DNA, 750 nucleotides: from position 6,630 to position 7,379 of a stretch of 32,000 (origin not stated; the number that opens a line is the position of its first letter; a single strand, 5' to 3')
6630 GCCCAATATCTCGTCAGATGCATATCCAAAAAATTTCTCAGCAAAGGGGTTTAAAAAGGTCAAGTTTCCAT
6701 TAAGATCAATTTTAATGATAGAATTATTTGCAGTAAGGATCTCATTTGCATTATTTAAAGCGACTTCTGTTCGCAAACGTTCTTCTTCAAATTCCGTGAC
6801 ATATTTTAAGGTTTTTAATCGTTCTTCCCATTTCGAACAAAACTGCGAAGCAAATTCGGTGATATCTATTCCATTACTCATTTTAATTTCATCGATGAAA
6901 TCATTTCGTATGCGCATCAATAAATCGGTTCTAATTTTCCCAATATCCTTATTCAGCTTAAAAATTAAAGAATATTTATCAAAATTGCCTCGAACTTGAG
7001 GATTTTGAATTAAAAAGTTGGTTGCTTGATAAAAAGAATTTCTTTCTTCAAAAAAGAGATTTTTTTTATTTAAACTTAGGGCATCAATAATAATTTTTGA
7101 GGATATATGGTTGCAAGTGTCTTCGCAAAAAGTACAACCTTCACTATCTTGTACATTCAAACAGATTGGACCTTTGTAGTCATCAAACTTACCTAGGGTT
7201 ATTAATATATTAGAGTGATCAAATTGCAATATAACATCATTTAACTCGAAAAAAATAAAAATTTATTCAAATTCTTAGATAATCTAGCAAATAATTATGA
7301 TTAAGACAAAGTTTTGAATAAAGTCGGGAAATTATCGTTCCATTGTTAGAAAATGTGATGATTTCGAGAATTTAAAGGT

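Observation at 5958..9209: Three-gene minus-strand module: wHTH-Rag-like GTPase, polytopic membrane protein, and a longin/roadblock-like PAS sensor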

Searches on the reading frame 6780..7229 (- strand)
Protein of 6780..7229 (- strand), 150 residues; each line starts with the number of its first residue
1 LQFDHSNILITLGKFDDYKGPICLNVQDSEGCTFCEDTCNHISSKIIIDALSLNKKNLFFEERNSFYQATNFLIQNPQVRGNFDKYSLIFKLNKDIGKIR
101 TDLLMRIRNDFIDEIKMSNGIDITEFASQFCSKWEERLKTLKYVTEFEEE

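Call 16: find_homologous_proteins(query=window:6780-7229:-, max_evalue=0.01)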
Query window:6780-7229:- (150 aa): 2 proteins with E <= 0.01 among 14 candidates.
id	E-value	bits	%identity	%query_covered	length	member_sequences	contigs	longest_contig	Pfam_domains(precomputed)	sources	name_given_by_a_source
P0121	2.3e-63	231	70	99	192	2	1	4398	-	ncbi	ncbi:MAG: hypothetical protein ACTSPA_11065, partial [Promethearchaeota archaeon]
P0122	2.0e-49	185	74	76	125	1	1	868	-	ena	-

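Call 22: search_protein_representatives(protein=window:6795-7229:-)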
Query: 145 residues. Proteins with E-value up to 0.001 (for the whole library): 17; up to 1e-10: 12; up to 1e-30: 1. The best 17 are listed.
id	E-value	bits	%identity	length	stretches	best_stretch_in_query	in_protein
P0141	1.9e-45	170.7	57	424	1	8-145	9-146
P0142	1.1e-27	113.1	39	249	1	6-144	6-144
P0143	1.9e-23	99.4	38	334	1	6-145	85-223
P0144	1.4e-22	96.6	40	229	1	5-139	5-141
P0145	9.4e-22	93.9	40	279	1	10-139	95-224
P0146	4.1e-16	75.6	64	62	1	51-109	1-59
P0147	1.7e-15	73.6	31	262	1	9-143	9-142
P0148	4.2e-14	69.1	33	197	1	9-139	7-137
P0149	9.2e-14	68.0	36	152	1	8-145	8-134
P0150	3.3e-13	66.2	32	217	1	9-139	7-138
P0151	2.3e-12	63.4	27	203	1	8-139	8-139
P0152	4.7e-12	62.5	31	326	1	11-138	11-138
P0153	8.4e-10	55.2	27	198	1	7-138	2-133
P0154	2.9e-07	46.9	29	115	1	9-95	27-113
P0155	5.3e-06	42.8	32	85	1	10-86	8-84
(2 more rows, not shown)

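Call 24: search_protein_families(library=pfam, proteins=[P0142, P0143, P0144, P0145, P0147, P0148, P0150, P0151, P0152, P0153], max_evalue=0.1)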
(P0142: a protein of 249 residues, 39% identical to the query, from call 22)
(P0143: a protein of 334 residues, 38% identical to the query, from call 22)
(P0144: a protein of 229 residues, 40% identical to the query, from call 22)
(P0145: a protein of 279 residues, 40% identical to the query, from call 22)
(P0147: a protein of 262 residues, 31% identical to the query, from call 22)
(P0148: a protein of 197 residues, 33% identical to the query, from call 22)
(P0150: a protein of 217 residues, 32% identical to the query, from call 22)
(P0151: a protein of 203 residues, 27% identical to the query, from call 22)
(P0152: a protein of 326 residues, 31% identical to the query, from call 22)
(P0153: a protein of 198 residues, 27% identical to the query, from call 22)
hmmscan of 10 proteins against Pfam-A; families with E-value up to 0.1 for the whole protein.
P0142 (249 aa): 1 family
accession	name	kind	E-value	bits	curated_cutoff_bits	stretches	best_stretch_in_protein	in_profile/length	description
PF01597.25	GCV_H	-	0.015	15.6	22.2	1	64-143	28-102/122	Glycine cleavage H-protein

P0143 (334 aa): 19 families
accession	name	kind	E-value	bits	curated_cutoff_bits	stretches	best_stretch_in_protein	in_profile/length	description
PF14093.11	DUF4271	-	0.00011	22.6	29.7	1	256-312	44-100/206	Domain of unknown function (DUF4271)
PF20990.2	DUF2207_C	-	0.0002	21.6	33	1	150-320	58-187/247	Predicted membrane protein (DUF2207) C-terminal domain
PF01545.26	Cation_efflux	-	0.00035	20.8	26.6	1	9-67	69-128/198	Cation efflux family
PF03706.18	LPG_synthase_TM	-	0.0018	18.3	33.4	0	266-321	119-170/302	Lysylphosphatidylglycerol synthase TM region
PF11188.13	DUF2975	-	0.0024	18.2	27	1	8-61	62-110/130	Protein of unknown function (DUF2975)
PF03631.20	Virul_fac_BrkB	-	0.0046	17.1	33.7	1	243-316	99-179/259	Virulence factor BrkB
PF23600.1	DUF7139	-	0.0088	16.1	30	0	260-324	20-86/150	Domain of unknown function (DUF7139)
PF13829.11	DUF4191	-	0.01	15.7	30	0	240-327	6-79/219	Domain of unknown function (DUF4191)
PF19744.4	DUF6232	-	0.013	16.4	27.4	0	268-326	38-84/117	Family of unknown function (DUF6232)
PF11139.14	SfLAP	-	0.013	15.4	35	1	267-323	38-96/213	Sap, sulfolipid-1-addressing protein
PF04932.20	Wzy_C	-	0.014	15.6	31.7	0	14-61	16-60/149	O-Antigen ligase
PF07331.16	TctB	-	0.016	15.8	29.1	0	269-317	6-128/137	Tripartite tricarboxylate transporter TctB family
PF11704.13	Folliculin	-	0.025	14.8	23.3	1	143-187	46-87/166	Vesicle coat protein involved in Golgi to plasma membrane transport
PF01769.21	MgtE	-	0.033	14.9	27.6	0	258-321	39-98/125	Divalent cation transporter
PF19942.4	DUF6404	-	0.036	14.9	27.6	0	263-310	51-99/115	Family of unknown function (DUF6404)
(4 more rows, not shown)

P0144 (229 aa): 3 families
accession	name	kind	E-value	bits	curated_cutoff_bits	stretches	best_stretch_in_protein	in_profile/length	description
PF20990.2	DUF2207_C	-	0.00049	20.3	33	1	101-221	68-184/247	Predicted membrane protein (DUF2207) C-terminal domain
PF02673.24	BacA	-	0.038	14.1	33.4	1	149-220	64-131/257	Bacitracin resistance protein BacA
PF08025.16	Antimicrobial_3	-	0.057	13.8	25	1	91-108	13-30/37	Spider antimicrobial peptide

P0145 (279 aa): 2 families
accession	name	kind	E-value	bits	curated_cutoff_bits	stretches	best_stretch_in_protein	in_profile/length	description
PF11704.13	Folliculin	-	0.037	14.3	23.3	1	158-205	54-99/166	Vesicle coat protein involved in Golgi to plasma membrane transport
PF12344.14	UvrB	-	0.098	13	27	0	57-74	12-29/43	Ultra-violet resistance protein B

P0147 (262 aa): 1 family
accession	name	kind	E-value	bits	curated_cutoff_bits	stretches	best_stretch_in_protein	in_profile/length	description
PF06523.16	DUF1106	-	0.015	15.8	27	1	189-229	38-76/91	Protein of unknown function (DUF1106)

P0148 (197 aa): 1 family
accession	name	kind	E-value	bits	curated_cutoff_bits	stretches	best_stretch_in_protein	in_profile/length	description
PF02201.23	SWIB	-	0.041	14.1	25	0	89-147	7-68/74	SWIB/MDM2 domain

P0150 (217 aa): 0 families

P0151 (203 aa): 0 families

P0152 (326 aa): 10 families
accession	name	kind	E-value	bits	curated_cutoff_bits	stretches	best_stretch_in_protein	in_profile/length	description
PF00025.27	Arf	-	2.4e-28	99.2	22.3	1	156-320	16-173/174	ADP-ribosylation factor family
PF00503.26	G-alpha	-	4e-11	43.1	48.8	1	180-275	163-264/333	G-protein alpha subunit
PF08477.19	Roc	-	5.4e-10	40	27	1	158-272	3-119/119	Ras of Complex, Roc, domain of DAPkinase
PF00071.28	Ras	-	2.5e-09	37.3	21.6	1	157-322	2-161/162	Ras family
PF01926.29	MMR_HSR1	-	1.7e-06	28.6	21.9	1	158-270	3-113/113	50S ribosome-binding GTPase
PF09439.16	SRPRB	-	1.4e-05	25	25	1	156-274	5-122/178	Signal recognition particle receptor beta subunit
PF04670.18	Gtr1_RagA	-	0.00015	21.7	22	1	157-277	2-127/232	Gtr1/RagA G protein conserved region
PF02421.24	FeoB_N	-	0.002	18.1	27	1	157-214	3-61/156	Ferrous iron transport protein B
PF06858.20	NOG1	-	0.0081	16.4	27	1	224-272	14-58/58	Nucleolar GTP-binding protein 1 (NOG1)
PF09712.15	PHA_synth_III_E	-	0.06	13.1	25.7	1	109-158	213-264/311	Poly(R)-hydroxyalkanoic acid synthase subunit (PHA_synth_III_E)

P0153 (198 aa): 0 families

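Call 28: search_solved_structures(query=A4, max_evalue=10, show_alignments=3)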
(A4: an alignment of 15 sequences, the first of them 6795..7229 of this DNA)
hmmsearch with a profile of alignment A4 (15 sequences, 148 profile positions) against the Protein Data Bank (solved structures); distinct sequences matched with E-value up to 10: 3.
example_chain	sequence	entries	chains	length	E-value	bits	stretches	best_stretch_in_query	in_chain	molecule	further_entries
2cok_A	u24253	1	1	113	0.48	13.1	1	91-139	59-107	Poly [ADP-ribose] polymerase-1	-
6u7f_C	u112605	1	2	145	1.8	11.2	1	9-28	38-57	Spike glycoprotein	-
2v1c_A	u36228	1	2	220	3.2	10.4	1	13-43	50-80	RECOMBINATION PROTEIN RECR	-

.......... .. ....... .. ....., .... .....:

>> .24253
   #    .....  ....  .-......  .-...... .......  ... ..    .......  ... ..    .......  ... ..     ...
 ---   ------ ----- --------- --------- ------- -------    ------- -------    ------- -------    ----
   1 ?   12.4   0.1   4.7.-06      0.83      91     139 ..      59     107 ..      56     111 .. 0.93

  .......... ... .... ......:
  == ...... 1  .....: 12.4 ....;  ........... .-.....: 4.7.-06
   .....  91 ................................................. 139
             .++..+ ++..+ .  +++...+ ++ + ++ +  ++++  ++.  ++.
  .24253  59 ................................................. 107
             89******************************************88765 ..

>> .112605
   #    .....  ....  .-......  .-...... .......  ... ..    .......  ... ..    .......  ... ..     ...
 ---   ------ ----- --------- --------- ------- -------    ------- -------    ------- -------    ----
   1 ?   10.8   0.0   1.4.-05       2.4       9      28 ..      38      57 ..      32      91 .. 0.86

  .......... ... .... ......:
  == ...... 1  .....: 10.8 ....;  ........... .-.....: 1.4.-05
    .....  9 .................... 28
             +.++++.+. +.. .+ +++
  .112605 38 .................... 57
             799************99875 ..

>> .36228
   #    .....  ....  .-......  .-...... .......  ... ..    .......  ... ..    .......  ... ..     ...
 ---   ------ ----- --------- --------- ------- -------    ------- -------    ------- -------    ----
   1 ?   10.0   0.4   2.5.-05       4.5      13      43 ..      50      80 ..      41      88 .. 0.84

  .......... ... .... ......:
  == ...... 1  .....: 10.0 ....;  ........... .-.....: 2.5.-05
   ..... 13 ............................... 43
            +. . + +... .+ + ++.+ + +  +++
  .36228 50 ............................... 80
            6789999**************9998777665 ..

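Call 40: predict_structure(alignment_id=A4)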
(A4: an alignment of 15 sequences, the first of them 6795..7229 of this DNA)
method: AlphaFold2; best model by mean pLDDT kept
length: 145 residues; sequences in the alignment: 15
mean_pLDDT: 85.7   pTM: 0.80
mean pLDDT of the five models: 85.7, 84.7, 84.3, 81.8, 81.6
residues with pLDDT >= 90: 75; 70-90: 59; 50-70: 7; < 50: 4
segments of 3 or more residues with pLDDT < 50: 1-4
pLDDT, mean of each block of 10 residues (from residue 1): 62 92 77 74 85 91 91 89 93 88 94 87 89 91 78
secondary structure, 60 per line:
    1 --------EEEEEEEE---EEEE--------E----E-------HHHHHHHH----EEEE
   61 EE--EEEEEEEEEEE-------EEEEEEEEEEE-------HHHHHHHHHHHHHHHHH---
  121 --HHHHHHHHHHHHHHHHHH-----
elements in order: E9-16 E20-23 H45-52 E57-62 E65-75 E83-93 H101-117 H123-140

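Call 44: fold_search(model_id=the predicted structure, library=pdb)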
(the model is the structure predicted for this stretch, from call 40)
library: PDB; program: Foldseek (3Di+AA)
matches with E <= 10: 801; with E <= 0.001: 0
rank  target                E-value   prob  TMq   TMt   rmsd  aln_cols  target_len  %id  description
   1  8dhb_J                1.7e-03  0.93  0.35  0.18  12.1       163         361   16  Active FLCN GAP complex (released 2022-09-28)
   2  6ulg_L                2.3e-03  1.00  0.47  0.18  13.8       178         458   17  Cryo-EM structure of the FLCN-FNIP2-Rag-Ragulator complex (released 2019-11-20)
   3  6ulg_N                4.1e-03  1.00  0.58  0.21   6.2       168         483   10  Cryo-EM structure of the FLCN-FNIP2-Rag-Ragulator complex (released 2019-11-20)
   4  9v0j_A                5.8e-03  1.00  0.57  0.26   4.5       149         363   13  Cryo-EM structure of GATOR1-KICSTOR complex (released 2025-11-12)
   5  9o5d_C                7.7e-03  0.99  0.48  0.19  11.9       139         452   12  The KICSTOR-GATOR1-SAMTOR complex (released 2026-01-21)
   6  9o5d_D                9.2e-03  1.00  0.54  0.25   5.0       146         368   13  The KICSTOR-GATOR1-SAMTOR complex (released 2026-01-21)
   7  8yqg_B                1.1e-02  1.00  0.57  0.54   5.2       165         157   14  Dimeric structure of the Longin domain from a Lokiarchaeota archaeon Roadblock-Longin protein (released 2025-03-26)
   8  9o5a_H                1.6e-02  1.00  0.55  0.25   4.7       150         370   13  The KICSTOR-GATOR1 complex (released 2026-02-18)
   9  9o5a_C                1.7e-02  0.99  0.49  0.18   9.3       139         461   14  The KICSTOR-GATOR1 complex (released 2026-02-18)
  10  7t3b_B                2.0e-02  1.00  0.56  0.27   4.6       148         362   11  GATOR1-RAG-RAGULATOR - GAP Complex (released 2022-04-06)
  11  9h4q_T                2.5e-02  0.89  0.34  0.13  12.4       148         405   13  Cryo-EM structure of the SEAC wing - EGOC (released 2025-11-05)
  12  8adl_S                3.8e-02  0.96  0.42  0.18   8.3       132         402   15  Cryo-EM structure of the SEA complex (released 2022-11-02)
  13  6ces_N                6.0e-02  0.91  0.44  0.24   6.5       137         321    9  Cryo-EM structure of GATOR1-RAG (released 2018-03-28)
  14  8p0v_M                1.0e-01  0.84  0.43  0.21   5.6       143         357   11  Structure of the human Commander complex coiled coils, DENND10 and partial Retriever subcomplex (released 2024-03-20)
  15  3cax                  1.1e-01  0.47  0.31  0.15   7.1       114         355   12  Crystal structure of uncharacterized protein PF0695 (released 2008-03-18)
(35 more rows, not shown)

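Call 72: find_related_loci(query=A7, collection=genome_contigs, flank=10000)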
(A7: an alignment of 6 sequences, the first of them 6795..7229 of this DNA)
Query A7 (145 aa) in genome_contigs; peptide patterns used: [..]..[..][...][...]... (x = any residue, [..] = any of these).
26 stretches matched a pattern; 1 encode a relative of the query (tblastn E <= 1e-3); 1 distinct loci.
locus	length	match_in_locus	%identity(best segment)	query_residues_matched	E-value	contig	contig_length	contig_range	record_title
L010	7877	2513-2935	71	5-145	1e-67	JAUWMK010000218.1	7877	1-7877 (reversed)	MAG: Promethearchaeum sp. isolate CSMAG_2396 CSMAG_2396_k141_1679504_length_7877_cov_6.9829, whole genome shotgun sequen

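Call 73: find_encoding_contigs(protein=P0142, flank=6000, max_places=3)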
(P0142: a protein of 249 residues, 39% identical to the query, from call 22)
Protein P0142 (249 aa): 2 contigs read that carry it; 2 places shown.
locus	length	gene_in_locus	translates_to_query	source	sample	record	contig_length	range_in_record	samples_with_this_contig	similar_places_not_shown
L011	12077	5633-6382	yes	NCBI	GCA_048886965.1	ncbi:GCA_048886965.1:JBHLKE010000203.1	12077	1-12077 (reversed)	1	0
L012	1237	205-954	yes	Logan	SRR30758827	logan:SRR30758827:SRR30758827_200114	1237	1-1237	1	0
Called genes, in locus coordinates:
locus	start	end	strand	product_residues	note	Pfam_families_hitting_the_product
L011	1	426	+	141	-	PF00107:ADH_zinc_N, PF13602:ADH_zinc_N_2 (weak)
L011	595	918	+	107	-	-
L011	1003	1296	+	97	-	-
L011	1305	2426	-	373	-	PF20720:nSTAND3 (weak), PF00004:AAA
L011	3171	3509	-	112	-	-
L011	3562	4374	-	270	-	PF12679:ABC2_membrane_2, PF10920:DUF2705 (weak)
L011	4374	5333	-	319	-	PF00005:ABC_tran, PF13304:AAA_21 (faint)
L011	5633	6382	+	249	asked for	-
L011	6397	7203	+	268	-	-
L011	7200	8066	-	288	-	PF01022:HTH_5, PF12840:HTH_20, PF12802:MarR_2 (faint), PF00025:Arf, PF04670:Gtr1_RagA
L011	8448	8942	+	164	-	PF00903:Glyoxalase, PF22677:Ble-like_N (faint)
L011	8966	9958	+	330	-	PF13349:DUF4097 (weak)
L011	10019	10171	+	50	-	-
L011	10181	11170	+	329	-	PF00753:Lactamase_B (weak)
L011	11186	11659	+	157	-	-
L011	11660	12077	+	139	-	PF02593:DUF166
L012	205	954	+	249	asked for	-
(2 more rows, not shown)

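Call 74: find_encoding_contigs(protein=P0152, flank=6000, max_places=3)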
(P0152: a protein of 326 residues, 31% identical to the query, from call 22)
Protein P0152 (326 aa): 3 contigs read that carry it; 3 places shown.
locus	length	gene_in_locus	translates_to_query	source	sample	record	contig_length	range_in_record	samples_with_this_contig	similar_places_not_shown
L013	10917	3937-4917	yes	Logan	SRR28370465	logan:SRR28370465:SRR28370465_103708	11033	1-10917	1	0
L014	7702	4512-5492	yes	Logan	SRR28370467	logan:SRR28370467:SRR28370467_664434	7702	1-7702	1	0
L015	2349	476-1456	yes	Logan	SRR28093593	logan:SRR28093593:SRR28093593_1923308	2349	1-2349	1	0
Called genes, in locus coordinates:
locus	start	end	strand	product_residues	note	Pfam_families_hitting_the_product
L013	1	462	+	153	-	?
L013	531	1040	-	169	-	PF00025:Arf, PF00071:Ras (weak), PF00503:G-alpha (faint), PF04670:Gtr1_RagA, PF08477:Roc (weak), PF09439:SRPRB (weak), PF00009:GTP_EFTU (weak), PF03029:ATP_bind_1 (weak)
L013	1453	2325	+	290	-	PF02254:TrkA_N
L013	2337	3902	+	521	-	PF01120:Alpha_L_fucos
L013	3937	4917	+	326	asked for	PF00503:G-alpha, PF00025:Arf, PF09439:SRPRB (weak), PF00071:Ras, PF01926:MMR_HSR1 (weak), PF08477:Roc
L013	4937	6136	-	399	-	PF00025:Arf, PF01926:MMR_HSR1, PF04670:Gtr1_RagA, PF08477:Roc (weak), PF09439:SRPRB (weak)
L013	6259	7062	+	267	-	PF00106:adh_short, PF08659:KR, PF13561:adh_short_C2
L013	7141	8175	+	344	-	PF01569:PAP2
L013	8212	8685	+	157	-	-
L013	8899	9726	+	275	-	PF01590:GAF, PF13185:GAF_2, PF13492:GAF_3 (faint)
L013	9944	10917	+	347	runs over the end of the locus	PF00989:PAS, PF13188:PAS_8 (weak), PF08448:PAS_4, PF13426:PAS_9, PF24820:Diguanyl_cycl_sensor (faint), PF00989:PAS, PF08448:PAS_4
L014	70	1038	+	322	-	PF01261:AP_endonuc_2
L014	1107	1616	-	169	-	PF00025:Arf, PF00071:Ras (weak), PF00503:G-alpha (faint), PF04670:Gtr1_RagA, PF08477:Roc (weak), PF09439:SRPRB (weak), PF00009:GTP_EFTU (weak), PF03029:ATP_bind_1 (weak)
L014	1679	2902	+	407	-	PF00520:Ion_trans, PF07885:Ion_trans_2, PF02254:TrkA_N, PF22614:Slo-like_RCK (faint), PF02254:TrkA_N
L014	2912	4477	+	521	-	PF01120:Alpha_L_fucos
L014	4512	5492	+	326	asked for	PF00503:G-alpha, PF00025:Arf, PF09439:SRPRB (weak), PF00071:Ras, PF01926:MMR_HSR1 (weak), PF08477:Roc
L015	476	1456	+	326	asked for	PF00503:G-alpha, PF00025:Arf, PF09439:SRPRB (weak), PF00071:Ras, PF01926:MMR_HSR1 (weak), PF08477:Roc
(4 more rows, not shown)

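Call 79: search_protein_families(library=pfam, alignment_id=A4, max_evalue=10)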
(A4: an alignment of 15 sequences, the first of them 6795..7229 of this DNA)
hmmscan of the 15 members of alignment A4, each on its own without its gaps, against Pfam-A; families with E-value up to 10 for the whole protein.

A. member 1, window:6795-7229:- (145 aa): 1 family
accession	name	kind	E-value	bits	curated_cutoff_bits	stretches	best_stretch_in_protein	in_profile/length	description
PF11704.13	Folliculin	-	0.063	13.5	23.3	1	54-98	35-77/166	Vesicle coat protein involved in Golgi to plasma membrane transport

B. families by the number of members that match (of 15 scanned): 10 families
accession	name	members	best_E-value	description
PF11704.13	Folliculin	3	0.012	Vesicle coat protein involved in Golgi to plasma membrane transport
PF01597.25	GCV_H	1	0.012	Glycine cleavage H-protein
PF08025.16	Antimicrobial_3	1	0.014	Spider antimicrobial peptide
PF11285.13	DUF3086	1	0.051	Protein of unknown function (DUF3086)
PF16044.11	DUF4796_C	1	0.059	DUF4796 C-terminal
PF02201.23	SWIB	1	0.089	SWIB/MDM2 domain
PF22564.2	HAAS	1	0.089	HAAS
PF08776.16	VASP_tetra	1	0.12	VASP tetramerisation domain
PF04724.18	Glyco_transf_17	1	0.19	Glycosyltransferase family 17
PF14327.11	CSTF2_hinge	1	0.21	Hinge domain of cleavage stimulation factor subunit 2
